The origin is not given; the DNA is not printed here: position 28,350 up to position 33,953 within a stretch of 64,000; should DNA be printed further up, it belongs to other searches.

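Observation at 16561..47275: Orphan Pps-like (phthiocerol-type) assembly line lacking any ER module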

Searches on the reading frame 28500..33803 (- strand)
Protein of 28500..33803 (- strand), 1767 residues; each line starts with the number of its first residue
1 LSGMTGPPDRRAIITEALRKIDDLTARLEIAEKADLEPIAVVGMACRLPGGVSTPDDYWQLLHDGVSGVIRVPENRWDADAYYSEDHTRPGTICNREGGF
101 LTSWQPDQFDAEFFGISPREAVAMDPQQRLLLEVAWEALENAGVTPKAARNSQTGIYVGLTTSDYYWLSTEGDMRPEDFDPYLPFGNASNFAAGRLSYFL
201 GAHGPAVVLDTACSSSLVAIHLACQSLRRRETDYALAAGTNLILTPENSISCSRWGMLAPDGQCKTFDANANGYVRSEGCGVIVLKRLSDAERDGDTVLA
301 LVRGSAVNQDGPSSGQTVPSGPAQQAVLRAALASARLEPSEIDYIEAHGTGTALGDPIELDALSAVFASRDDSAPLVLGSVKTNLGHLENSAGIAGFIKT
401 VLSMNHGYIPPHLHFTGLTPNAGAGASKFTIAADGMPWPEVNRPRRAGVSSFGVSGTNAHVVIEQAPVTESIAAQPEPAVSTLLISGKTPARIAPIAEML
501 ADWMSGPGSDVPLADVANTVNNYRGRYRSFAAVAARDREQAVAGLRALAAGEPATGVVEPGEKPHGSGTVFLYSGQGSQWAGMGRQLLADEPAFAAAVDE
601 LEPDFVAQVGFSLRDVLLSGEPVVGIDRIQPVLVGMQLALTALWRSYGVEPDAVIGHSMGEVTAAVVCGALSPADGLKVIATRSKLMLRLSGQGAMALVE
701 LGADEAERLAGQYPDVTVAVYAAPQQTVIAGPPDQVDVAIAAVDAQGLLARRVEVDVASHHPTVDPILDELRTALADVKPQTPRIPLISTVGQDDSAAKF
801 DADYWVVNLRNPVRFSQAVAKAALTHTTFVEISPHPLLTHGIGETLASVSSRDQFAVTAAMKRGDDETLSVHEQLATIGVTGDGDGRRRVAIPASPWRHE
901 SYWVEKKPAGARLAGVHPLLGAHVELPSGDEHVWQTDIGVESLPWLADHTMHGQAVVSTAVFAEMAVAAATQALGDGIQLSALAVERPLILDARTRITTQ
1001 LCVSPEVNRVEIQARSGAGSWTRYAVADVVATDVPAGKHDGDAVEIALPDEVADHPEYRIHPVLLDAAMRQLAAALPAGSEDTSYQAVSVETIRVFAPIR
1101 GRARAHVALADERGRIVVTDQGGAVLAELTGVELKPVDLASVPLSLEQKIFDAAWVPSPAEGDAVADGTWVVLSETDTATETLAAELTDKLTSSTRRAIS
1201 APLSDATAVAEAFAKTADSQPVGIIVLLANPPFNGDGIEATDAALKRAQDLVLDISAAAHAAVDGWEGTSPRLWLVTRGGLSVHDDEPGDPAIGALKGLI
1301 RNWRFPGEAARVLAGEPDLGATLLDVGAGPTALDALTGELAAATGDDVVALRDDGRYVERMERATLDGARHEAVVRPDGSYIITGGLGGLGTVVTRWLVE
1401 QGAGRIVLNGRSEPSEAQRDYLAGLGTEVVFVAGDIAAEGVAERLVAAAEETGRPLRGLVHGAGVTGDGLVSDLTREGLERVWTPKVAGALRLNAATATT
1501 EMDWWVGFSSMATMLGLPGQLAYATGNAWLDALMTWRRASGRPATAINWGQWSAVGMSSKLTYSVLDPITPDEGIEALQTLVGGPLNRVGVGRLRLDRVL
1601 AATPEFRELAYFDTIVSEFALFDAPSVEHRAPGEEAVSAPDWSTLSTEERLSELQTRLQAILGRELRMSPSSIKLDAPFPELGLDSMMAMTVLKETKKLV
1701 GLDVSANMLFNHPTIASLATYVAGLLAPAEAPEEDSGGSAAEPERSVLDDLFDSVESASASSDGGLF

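Call 3: search_protein_families(library=pfam, proteins=[window:28500-33803:-], max_evalue=0.001)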
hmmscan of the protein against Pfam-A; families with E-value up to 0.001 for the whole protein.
window:28500-33803:- (1767 aa): 12 families
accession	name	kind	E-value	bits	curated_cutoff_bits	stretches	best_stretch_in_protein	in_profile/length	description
PF00698.26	Acyl_transf_1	-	9.9e-102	341.1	32.7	1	570-882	1-316/319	Acyl transferase domain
PF00109.32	ketoacyl-synt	-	9.6e-94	314.1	20.8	1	37-291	2-252/252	Beta-ketoacyl synthase, N-terminal domain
PF08659.16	KR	-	1.5e-52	178.6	22.6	1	1379-1553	1-179/180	KR domain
PF02801.28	Ketoacyl-synt_C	-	6e-43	146.1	20.8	1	299-415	1-118/119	Beta-ketoacyl synthase, C-terminal domain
PF21089.3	PKS_DH_N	-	5.8e-24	84.4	27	1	917-1014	1-100/103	Polyketide synthase dehydratase domain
PF00550.31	PP-binding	-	2.7e-14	53.6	20.8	1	1657-1722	2-67/67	Phosphopantetheine attachment site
PF00106.31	adh_short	-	5.7e-14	52.5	26.6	1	1382-1530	4-156/195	short chain dehydrogenase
PF14765.12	PS-DH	-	1.3e-12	48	23.7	1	1045-1138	53-160/166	Polyketide synthase dehydratase N-terminal domain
PF16197.11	KAsynt_C_assoc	-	1.3e-10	42.1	33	1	428-530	12-109/111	Ketoacyl-synthetase C-terminal extension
PF13561.12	adh_short_C2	-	2.5e-08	34.2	27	1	1389-1530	7-150/236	Enoyl-(Acyl carrier protein) reductase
PF22336.2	RhiE-like_linker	-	0.00015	22.1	27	1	485-551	2-66/67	RhiE-like, KS-MAT linker domain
PF22621.2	CurL-like_PKS_C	-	0.00023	21.5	27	1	483-544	3-63/64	CurL-like, PKS C-terminal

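Call 17: search_protein_families(library=ncbifam, proteins=[window:28500-33794:-], max_evalue=1e-10)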
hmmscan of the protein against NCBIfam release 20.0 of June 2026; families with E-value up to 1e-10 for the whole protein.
window:28500-33794:- (1764 aa): 24 families
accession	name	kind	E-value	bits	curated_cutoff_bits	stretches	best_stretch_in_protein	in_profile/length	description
NF045894.1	PKS_plus_SDR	equivalog_domain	0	1320.3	1740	2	34-907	1-883/1515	type I polyketide synthase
NF041183.1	Pks2_ls1_myc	equivalog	0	1195.5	2400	3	34-1028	2-1012/2086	sulfolipid-1 biosynthesis phthioceranic/hydroxyphthioceranic acid synthase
NF040607.1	mycolic_Pks13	equivalog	2e-260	867.6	2100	2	28-467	94-530/1680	polyketide synthase Pks13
TIGR02813.1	omega_3_PfaA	subfamily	4.6e-99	332.1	1010.1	3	183-877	179-916/2582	polyketide-type polyunsaturated fatty acid synthase PfaA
NF037941.1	PKS_NbtC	equivalog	6.5e-85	285.9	1150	2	480-878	12-420/1027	nocobactin polyketide synthase NbtC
NF037940.1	PKS_MbtD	equivalog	2.7e-83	280.6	1150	2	481-878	9-405/978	mycobactin polyketide synthase MbtD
TIGR03150.1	fabF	equivalog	3.1e-43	148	493.75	1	38-459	5-405/407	beta-ketoacyl-ACP synthase II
NF005589.0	PRK07314.1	subfamily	1.2e-39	136.2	387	1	51-461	20-410/413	beta-ketoacyl-ACP synthase II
NF004970.0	PRK06333.1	subfamily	3.7e-36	124.9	525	1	36-461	6-420/424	beta-ketoacyl-ACP synthase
TIGR00128.1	fabD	equivalog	6.9e-36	124.2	260.9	1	567-836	4-280/290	ACP S-malonyltransferase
NF053555.1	prodigi_MBC_PigJ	equivalog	1.2e-35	123.1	900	1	193-462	496-758/759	prodigiosin MBC biosynthesis protein PigJ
NF005490.0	PRK07103.1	equivalog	5.9e-35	121.1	445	1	129-461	87-411/414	polyketide beta-ketoacyl:acyl carrier protein synthase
NF005076.0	PRK06501.1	equivalog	1.8e-34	119.4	629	1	190-463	155-423/425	beta-ketoacyl-ACP synthase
TIGR03131.1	malonate_mdcH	equivalog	2.7e-34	119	297.9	1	567-847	2-280/297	malonate decarboxylase subunit epsilon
NF058662.1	cispenta_AmcF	equivalog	4.5e-32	111.5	325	1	193-411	112-326/369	cispentacin biosynthesis acyltransferase subunit AmcF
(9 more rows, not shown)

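Call 19: find_related_loci(query=window:28500-33794:-, collection=genome_contigs, flank=10000)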
Query window:28500-33794:- (1764 aa) in genome_contigs; peptide patterns used: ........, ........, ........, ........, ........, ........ (x = any residue, [..] = any of these).
107 stretches matched a pattern; 54 encode a relative of the query (tblastn E <= 1e-3); 43 distinct loci.
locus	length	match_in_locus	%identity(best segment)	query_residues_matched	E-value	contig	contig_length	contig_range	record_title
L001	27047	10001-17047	83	1-1764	0e+0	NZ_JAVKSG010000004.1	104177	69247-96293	MAG: Mycobacterium sp. isolate PQ1_20S_bin_2 c_000000000004, whole genome shotgun sequence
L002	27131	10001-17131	84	5-1764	0e+0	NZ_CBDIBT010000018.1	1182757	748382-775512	MAG: Mycobacterium sp. isolate 6a8151c9-1d64-4c86-8155-6a490b99ed08 contig_18, whole genome shotgun sequence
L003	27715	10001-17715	86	1-1764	0e+0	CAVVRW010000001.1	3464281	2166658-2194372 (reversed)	MAG: uncultured Actinomycetota bacterium isolate MFD01213.bin.1.42 genome assembly, contig: contig_160, whole genome sho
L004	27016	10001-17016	87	1-1764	0e+0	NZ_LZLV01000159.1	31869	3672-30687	Mycobacterium sp. 1245111.1 contig_94, whole genome shotgun sequence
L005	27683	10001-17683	86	1-1764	0e+0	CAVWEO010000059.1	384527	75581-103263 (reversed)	MAG: uncultured Actinomycetota bacterium isolate MFD09671.bin.3.315 genome assembly, contig: contig_7504, whole genome s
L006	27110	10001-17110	87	1-1764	0e+0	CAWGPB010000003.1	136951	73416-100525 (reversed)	MAG: uncultured Actinomycetota bacterium isolate MFD04540.bin.2.45 genome assembly, contig: contig_16631, whole genome s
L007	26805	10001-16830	73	5-1764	0e+0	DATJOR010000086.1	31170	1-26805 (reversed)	MAG TPA_asm: Mycobacterium sp. isolate SMAG_U14892 k141_4499908, whole genome shotgun sequence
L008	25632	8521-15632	74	5-1764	0e+0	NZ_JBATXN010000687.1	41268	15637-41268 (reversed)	MAG: Mycobacterium sp. isolate MFD04595_ilm_asm_bin22 k127_108906, whole genome shotgun sequence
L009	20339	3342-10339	88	1-1764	0e+0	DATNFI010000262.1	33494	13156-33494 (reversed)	MAG TPA_asm: Mycobacterium sp. isolate SMAG_U11291 k141_3692211, whole genome shotgun sequence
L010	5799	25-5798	83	1-1733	0e+0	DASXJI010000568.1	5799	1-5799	MAG TPA_asm: Mycobacterium sp. isolate SMAG_U5244 k141_4841350, whole genome shotgun sequence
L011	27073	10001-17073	86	1-1764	0e+0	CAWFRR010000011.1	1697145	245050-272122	MAG: uncultured Actinomycetota bacterium isolate MFD00964.bin.2.258 genome assembly, contig: contig_6115, whole genome s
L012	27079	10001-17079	84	1-1764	0e+0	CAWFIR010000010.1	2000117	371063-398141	MAG: uncultured Actinomycetota bacterium isolate MFD01872.bin.2.284 genome assembly, contig: contig_30567, whole genome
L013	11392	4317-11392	85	1-1764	0e+0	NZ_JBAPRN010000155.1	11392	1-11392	MAG: Mycobacterium sp. isolate MFD00598_ilm_asm_bin5 k127_137768, whole genome shotgun sequence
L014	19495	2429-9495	84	1-1764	0e+0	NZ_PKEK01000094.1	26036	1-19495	MAG: Mycobacterium sp. isolate Actino1 c_000000000778, whole genome shotgun sequence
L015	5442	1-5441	79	17-1764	0e+0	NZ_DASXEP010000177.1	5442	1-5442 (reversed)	MAG: Mycobacterium sp. isolate SMAG_U5115 k141_1161097, whole genome shotgun sequence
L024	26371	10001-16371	49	28-1730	0e+0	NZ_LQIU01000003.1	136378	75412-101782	Mycobacterium sp. IS-1496 GCID_NTM_00014_NODE_11.ctg_1, whole genome shotgun sequence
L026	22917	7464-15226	51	28-1763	0e+0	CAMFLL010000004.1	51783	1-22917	MAG: uncultured Mycolicibacterium sp. isolate SRR12456169_bin.16_metaWRAP_v1.3_MAG genome assembly, contig: ERZ12289968.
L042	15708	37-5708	44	36-1717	3e-173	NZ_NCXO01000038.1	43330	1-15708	Mycolicibacillus koreensis strain KCTC 19819 NODE_38_length_43330_cov_143.24, whole genome shotgun sequence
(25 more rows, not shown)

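Call 25: search_protein_families(library=pfam, proteins=[L024:1098-4616:+, L024:4613-11098:+, L024:20890-22050:+, L024:22047-22880:+, L024:22877-23740:+, L042:11485-13908:+, L026:4611-9971:+], max_evalue=0.00001)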
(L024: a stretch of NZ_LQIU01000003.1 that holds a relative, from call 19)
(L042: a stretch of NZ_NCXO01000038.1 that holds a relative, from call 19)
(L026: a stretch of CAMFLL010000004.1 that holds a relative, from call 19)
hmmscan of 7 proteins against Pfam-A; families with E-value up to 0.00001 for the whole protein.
L024:1098-4616:+ (1172 aa): 6 families
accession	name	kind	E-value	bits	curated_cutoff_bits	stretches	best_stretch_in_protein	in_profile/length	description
PF00109.32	ketoacyl-synt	-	3.3e-97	325.5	20.8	1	35-288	2-252/252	Beta-ketoacyl synthase, N-terminal domain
PF00698.26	Acyl_transf_1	-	1.1e-92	311.4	32.7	1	567-874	1-315/319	Acyl transferase domain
PF02801.28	Ketoacyl-synt_C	-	1e-41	142.1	20.8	1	296-413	1-119/119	Beta-ketoacyl synthase, C-terminal domain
PF00550.31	PP-binding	-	2.7e-15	56.8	20.8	1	1086-1148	6-67/67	Phosphopantetheine attachment site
PF16197.11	KAsynt_C_assoc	-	2.1e-10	41.4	33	1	428-522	15-104/111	Ketoacyl-synthetase C-terminal extension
PF22621.2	CurL-like_PKS_C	-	3.2e-06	27.4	27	1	480-542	3-64/64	CurL-like, PKS C-terminal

L024:4613-11098:+ (2161 aa): 13 families
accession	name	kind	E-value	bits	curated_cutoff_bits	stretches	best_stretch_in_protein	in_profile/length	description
PF00109.32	ketoacyl-synt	-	1.9e-95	319.7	20.8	1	38-291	2-252/252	Beta-ketoacyl synthase, N-terminal domain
PF00698.26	Acyl_transf_1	-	5.3e-94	315.7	32.7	1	571-878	1-315/319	Acyl transferase domain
PF08659.16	KR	-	2.5e-60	203.9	22.6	1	1780-1958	1-180/180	KR domain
PF02801.28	Ketoacyl-synt_C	-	8.5e-43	145.6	20.8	1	299-416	1-119/119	Beta-ketoacyl synthase, C-terminal domain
PF14765.12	PS-DH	-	1.1e-25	90.6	23.7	1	1048-1198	11-161/166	Polyketide synthase dehydratase N-terminal domain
PF21089.3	PKS_DH_N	-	1.4e-20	73.6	27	1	917-1017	1-102/103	Polyketide synthase dehydratase domain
PF13602.12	ADH_zinc_N_2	-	1.7e-20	74.8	27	1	1617-1756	1-134/134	Zinc-binding dehydrogenase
PF00107.32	ADH_zinc_N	-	3e-20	72.9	31.8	1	1585-1683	1-98/129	Zinc-binding dehydrogenase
PF00550.31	PP-binding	-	3.1e-12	47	20.8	1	2052-2116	2-67/67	Phosphopantetheine attachment site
PF16197.11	KAsynt_C_assoc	-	4.4e-12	46.8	33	1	429-530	13-108/111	Ketoacyl-synthetase C-terminal extension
PF00106.31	adh_short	-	1.9e-09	37.7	26.6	1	1783-1938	4-160/195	short chain dehydrogenase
PF08240.17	ADH_N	-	9e-09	36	23.5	1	1462-1521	2-61/104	Alcohol dehydrogenase GroES-like domain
PF13561.12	adh_short_C2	-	1.4e-08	35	27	1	1790-1940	7-156/236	Enoyl-(Acyl carrier protein) reductase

L024:20890-22050:+ (386 aa): 2 families
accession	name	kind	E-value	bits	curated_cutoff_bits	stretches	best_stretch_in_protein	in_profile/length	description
PF00005.33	ABC_tran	-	4.5e-31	108.7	25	1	50-193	2-137/137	ABC transporter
PF13304.12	AAA_21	-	2.9e-07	31.3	27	0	164-222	237-298/304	AAA domain, putative AbiEii toxin, Type IV TA system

L024:22047-22880:+ (277 aa): 2 families
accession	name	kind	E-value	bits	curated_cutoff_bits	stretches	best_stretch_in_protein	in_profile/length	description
PF12698.13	ABC2_membrane_3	-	1.2e-11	44.8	31.6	1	65-268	151-344/347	ABC-2 family transporter protein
PF01061.29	ABC2_membrane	-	5.4e-07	29.8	26.9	1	25-234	2-208/211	ABC-2 type transporter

L024:22877-23740:+ (287 aa): 2 families
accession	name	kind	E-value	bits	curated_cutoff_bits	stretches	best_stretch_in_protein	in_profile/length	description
PF01061.29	ABC2_membrane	-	1.2e-18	67.9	26.9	1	44-247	7-208/211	ABC-2 type transporter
PF12698.13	ABC2_membrane_3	-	4.1e-12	46.3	31.6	1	86-268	158-340/347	ABC-2 family transporter protein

L042:11485-13908:+ (807 aa): 6 families
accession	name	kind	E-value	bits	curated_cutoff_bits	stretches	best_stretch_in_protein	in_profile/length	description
PF00067.27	p450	-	9.3e-65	219.6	22.8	1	63-465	7-438/462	Cytochrome P450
PF08241.18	Methyltransf_11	-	1.4e-17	64.5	21.2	1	596-694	1-94/95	Methyltransferase domain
PF13649.12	Methyltransf_25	-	3.8e-15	56.8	27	1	595-691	1-97/97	Methyltransferase domain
PF02353.26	CMAS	-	2.2e-09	37.5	27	1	563-703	34-172/273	Mycolic acid cyclopropane synthetase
PF01209.24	Ubie_methyltran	-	2.9e-09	37.1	20.1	1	591-696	48-152/233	ubiE/COQ5 methyltransferase family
PF13847.12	Methyltransf_31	-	1.2e-08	35.2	27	1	593-702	5-116/145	Methyltransferase domain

L026:4611-9971:+ (1787 aa): 10 families
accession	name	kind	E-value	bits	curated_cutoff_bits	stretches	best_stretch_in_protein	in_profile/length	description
PF00109.32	ketoacyl-synt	-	7.3e-98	327.6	20.8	1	37-290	2-252/252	Beta-ketoacyl synthase, N-terminal domain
PF00698.26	Acyl_transf_1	-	1.6e-93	314.1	32.7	1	569-878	1-315/319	Acyl transferase domain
PF02801.28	Ketoacyl-synt_C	-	2.9e-44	150.3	20.8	1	298-414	1-118/119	Beta-ketoacyl synthase, C-terminal domain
PF08659.16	KR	-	9.7e-40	136.8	22.6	1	1135-1310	2-179/180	KR domain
PF00550.31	PP-binding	-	1.7e-13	51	20.8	1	1675-1740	2-67/67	Phosphopantetheine attachment site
PF16197.11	KAsynt_C_assoc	-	4.8e-10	40.3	33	1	426-516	11-97/111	Ketoacyl-synthetase C-terminal extension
PF21089.3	PKS_DH_N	-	1.5e-09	38.1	27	1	1396-1475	3-90/103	Polyketide synthase dehydratase domain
PF00106.31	adh_short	-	2.2e-07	31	26.6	1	1137-1293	4-162/195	short chain dehydrogenase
PF22336.2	RhiE-like_linker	-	7.2e-06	26.3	27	0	483-550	1-66/67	RhiE-like, KS-MAT linker domain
PF00108.29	Thiolase_N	-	9.9e-06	25.5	26.4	0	202-243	75-116/260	Thiolase, N-terminal domain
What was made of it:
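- drrABC is absent, although it is present in IS-1496 and M. koreensis (call 25).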
